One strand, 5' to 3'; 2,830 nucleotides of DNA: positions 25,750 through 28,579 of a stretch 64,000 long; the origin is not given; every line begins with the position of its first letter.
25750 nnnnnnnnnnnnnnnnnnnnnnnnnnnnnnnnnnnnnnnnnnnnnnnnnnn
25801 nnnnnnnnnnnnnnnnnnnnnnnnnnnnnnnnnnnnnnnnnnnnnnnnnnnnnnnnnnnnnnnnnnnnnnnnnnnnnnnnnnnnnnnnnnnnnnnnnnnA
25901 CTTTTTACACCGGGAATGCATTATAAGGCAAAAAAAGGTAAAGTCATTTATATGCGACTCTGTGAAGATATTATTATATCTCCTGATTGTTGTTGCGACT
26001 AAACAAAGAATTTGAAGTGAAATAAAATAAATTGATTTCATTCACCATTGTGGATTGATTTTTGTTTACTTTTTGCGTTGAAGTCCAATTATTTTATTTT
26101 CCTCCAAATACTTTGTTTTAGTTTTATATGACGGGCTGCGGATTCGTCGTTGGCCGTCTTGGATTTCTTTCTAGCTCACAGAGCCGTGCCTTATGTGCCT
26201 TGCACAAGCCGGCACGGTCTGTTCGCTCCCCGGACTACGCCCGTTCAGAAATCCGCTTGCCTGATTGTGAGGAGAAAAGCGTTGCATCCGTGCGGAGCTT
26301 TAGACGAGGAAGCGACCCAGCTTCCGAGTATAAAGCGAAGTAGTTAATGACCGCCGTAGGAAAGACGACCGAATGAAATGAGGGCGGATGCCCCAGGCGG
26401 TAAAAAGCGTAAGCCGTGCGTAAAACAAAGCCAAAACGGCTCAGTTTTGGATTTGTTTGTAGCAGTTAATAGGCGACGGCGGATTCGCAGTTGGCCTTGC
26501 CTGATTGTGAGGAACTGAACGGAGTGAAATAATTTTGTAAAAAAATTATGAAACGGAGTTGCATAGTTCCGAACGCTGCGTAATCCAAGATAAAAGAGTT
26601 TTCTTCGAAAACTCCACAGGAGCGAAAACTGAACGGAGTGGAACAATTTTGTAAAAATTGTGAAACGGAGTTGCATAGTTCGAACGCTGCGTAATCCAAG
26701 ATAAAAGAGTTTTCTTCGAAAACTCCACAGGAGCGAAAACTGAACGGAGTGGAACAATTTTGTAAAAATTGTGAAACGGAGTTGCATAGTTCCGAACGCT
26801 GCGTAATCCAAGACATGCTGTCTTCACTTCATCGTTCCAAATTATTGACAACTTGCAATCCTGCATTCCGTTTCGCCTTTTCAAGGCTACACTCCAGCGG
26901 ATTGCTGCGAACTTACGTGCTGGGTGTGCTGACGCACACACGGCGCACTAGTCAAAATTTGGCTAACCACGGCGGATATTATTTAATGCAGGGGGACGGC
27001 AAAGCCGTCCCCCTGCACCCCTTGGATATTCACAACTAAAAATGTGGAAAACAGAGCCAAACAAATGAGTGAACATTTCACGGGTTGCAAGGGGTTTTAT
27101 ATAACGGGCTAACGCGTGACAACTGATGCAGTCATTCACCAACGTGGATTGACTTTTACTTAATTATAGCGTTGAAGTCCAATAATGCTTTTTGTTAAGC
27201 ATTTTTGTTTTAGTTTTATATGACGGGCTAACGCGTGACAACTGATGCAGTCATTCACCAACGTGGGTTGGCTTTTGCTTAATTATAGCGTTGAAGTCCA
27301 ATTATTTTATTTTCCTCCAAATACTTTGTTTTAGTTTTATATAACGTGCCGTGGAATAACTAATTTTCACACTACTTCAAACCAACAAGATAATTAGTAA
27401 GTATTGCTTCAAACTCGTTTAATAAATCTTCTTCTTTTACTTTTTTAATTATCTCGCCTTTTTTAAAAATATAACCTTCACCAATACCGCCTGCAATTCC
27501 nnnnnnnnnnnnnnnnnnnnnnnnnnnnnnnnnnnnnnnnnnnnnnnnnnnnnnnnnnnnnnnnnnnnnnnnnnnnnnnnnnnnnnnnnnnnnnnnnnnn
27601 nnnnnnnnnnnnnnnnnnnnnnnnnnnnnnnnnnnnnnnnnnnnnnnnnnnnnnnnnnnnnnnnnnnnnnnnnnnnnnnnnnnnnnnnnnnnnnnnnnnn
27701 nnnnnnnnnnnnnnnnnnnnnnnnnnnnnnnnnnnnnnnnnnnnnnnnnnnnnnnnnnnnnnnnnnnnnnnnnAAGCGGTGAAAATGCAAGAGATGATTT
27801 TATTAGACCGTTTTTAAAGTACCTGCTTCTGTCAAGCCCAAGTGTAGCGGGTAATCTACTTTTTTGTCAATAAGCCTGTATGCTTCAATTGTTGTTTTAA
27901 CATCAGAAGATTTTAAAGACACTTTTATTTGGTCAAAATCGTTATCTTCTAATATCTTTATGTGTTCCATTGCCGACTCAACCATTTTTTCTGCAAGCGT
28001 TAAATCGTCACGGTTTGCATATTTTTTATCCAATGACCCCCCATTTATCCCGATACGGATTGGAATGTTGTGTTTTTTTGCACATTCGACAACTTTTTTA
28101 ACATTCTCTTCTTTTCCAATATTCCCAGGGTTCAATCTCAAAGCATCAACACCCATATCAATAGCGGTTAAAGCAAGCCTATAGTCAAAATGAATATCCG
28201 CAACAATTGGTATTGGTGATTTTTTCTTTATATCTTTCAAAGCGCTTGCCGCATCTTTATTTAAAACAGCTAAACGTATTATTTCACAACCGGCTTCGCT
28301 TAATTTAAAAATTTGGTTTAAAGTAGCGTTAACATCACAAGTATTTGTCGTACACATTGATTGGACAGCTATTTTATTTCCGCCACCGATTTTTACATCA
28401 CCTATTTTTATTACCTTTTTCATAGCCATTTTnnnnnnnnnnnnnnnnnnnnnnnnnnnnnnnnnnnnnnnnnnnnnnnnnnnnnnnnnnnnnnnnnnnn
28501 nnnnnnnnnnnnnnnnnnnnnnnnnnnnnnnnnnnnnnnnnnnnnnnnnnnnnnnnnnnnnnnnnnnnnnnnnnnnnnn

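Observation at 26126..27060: About 0.9 kb of GC-rich, hairpin-dense non-coding DNA between a secreted-protein gene and ispG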

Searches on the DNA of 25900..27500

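Call 7: search_rna_families(source=window, start=25900, end=27500, threshold=evalue, max_evalue=10, show_alignments=3)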
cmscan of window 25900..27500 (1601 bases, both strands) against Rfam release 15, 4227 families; matches with E-value up to 10: 9.
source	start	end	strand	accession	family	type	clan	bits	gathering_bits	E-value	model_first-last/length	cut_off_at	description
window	26643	26783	-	RF02920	Fusobacteriales-1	Cis-reg;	-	25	52.1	0.95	1-113/113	no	Fusobacteriales-1 RNA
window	26001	26118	-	RF04128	MIR8562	Gene; miRNA;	-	21.6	211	0.3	1-242/242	no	MIR8562 microRNA precursor family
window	25996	26124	-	RF03896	MIR2275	Gene; miRNA;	-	18.5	60.5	3.4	1-95/95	no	MIR2275 microRNA precursor family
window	26865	26946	-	RF00008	Hammerhead_3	Gene; ribozyme;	CL00010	18.1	48.5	1.3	1-54/54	no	Hammerhead ribozyme (type III)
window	25996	26124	+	RF03896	MIR2275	Gene; miRNA;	-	17.2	60.5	7.5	1-95/95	no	MIR2275 microRNA precursor family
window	26973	27014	-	RF01257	snR31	Gene; snRNA; snoRNA; HACA-box;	CL00026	16.1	45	2.7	150-193/223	no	Small nucleolar RNA snR31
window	26429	26659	-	RF02894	S35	Gene; sRNA;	-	14.2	69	1.1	1-270/270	no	Staphylococcus sRNA 35 (srn_0335)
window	26569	26655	-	RF02150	MESTIT1_3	Gene; lncRNA;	-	13.3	60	8.5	1-99/99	no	MEST intronic transcript 1, antisense RNA conserved region 3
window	27171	27323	+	RF02734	Cgb105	Gene; sRNA;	-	12.8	163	9.7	1-134/134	no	Corynebacterium sRNA 105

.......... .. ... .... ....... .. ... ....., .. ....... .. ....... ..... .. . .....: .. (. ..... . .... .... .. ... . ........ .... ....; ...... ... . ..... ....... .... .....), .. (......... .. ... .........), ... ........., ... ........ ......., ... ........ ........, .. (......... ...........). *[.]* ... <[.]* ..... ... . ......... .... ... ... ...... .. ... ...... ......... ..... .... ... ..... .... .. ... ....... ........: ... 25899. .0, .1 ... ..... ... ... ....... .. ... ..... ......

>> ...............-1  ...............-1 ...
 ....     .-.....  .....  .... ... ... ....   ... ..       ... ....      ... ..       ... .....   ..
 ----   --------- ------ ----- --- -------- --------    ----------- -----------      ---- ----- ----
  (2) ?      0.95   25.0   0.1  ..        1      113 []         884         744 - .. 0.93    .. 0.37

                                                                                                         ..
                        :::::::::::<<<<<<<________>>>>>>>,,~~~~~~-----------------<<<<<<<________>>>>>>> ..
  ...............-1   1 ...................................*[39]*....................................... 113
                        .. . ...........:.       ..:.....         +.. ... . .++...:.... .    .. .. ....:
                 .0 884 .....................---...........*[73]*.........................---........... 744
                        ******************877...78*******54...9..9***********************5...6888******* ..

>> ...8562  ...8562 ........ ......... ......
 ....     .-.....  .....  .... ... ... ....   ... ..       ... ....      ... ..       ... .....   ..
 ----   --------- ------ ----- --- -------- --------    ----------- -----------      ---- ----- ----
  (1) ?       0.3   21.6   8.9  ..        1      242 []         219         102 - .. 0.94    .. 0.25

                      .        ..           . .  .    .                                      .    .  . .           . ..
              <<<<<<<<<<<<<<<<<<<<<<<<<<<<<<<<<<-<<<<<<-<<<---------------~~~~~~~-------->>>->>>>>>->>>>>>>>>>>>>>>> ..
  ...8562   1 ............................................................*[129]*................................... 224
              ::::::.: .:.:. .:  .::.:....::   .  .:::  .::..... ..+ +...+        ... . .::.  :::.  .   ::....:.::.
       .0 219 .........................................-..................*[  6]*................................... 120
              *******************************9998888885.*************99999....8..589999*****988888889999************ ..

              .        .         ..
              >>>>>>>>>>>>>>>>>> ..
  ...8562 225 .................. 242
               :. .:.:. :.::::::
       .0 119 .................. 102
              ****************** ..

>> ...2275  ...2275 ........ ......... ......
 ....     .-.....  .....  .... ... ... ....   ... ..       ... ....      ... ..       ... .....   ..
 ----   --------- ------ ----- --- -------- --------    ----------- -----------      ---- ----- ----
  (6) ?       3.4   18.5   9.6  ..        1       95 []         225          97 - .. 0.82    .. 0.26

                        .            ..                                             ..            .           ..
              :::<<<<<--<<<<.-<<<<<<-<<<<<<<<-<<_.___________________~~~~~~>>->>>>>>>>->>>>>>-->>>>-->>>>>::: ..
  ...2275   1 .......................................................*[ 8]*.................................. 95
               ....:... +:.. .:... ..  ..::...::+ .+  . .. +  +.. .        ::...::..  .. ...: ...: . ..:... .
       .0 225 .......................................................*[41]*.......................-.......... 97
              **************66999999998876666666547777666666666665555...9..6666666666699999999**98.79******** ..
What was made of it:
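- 26001..26040 (.): Inverted partial copy of the A-unit 3' part, directly after the stop codon of the secreted-protein gene. With 26079-26118 it can form a 40-bp AT-rich stem. This explains the weak miRNA-precursor-like Rfam hits (call 7).
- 26513..26813 (.): 111-nt tandem array (2.7 copies). Each unit has a 76-nt core with hairpin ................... plus a second hairpin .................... Only a weak Fusobacteriales-1 hit on the - strand: 25 bits against gathering score 52.1, E 0.95 (call 7).
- On Known large or structured ncRNAs (OLE, GOLLD, ROOL, HEARO, raiA, ribozymes, riboswitches: all of Rfam 15): The best sensitive-mode hits have E 0.3-10, all far below their gathering scores (call 7).
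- Closest known: Fusobacteriales-1 RNA motif. Same: The minus strand of the 111-nt array shows the same layout: two AT-rich hairpins, each preceded by a (C)CGUUUCAC-like single-stranded stretch (call 7).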

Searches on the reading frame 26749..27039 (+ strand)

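Call 47: search_protein_families(library=pfam, proteins=[window:26749-27039:+], max_evalue=0.01)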
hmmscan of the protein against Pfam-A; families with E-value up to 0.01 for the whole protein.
window:26749-27039:+ (96 aa): 1 family
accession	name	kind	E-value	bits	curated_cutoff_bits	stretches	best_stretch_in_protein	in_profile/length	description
PF01094.35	ANF_receptor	-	0.0021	17.6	25.4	1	36-87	2-54/353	Receptor family ligand binding region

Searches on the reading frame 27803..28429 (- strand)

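Call 47: search_protein_families(library=pfam, proteins=[window:27803-28429:-], max_evalue=0.01)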
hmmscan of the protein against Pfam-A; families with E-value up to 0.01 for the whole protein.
window:27803-28429:- (208 aa): 2 families
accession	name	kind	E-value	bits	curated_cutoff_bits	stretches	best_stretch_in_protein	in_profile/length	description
PF04551.19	GcpE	-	6.8e-86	288.8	32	1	5-206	2-203/343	GcpE protein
PF13378.12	MR_MLE_C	-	0.0021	18.2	29.4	0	58-130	82-156/219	Enolase C-terminal domain-like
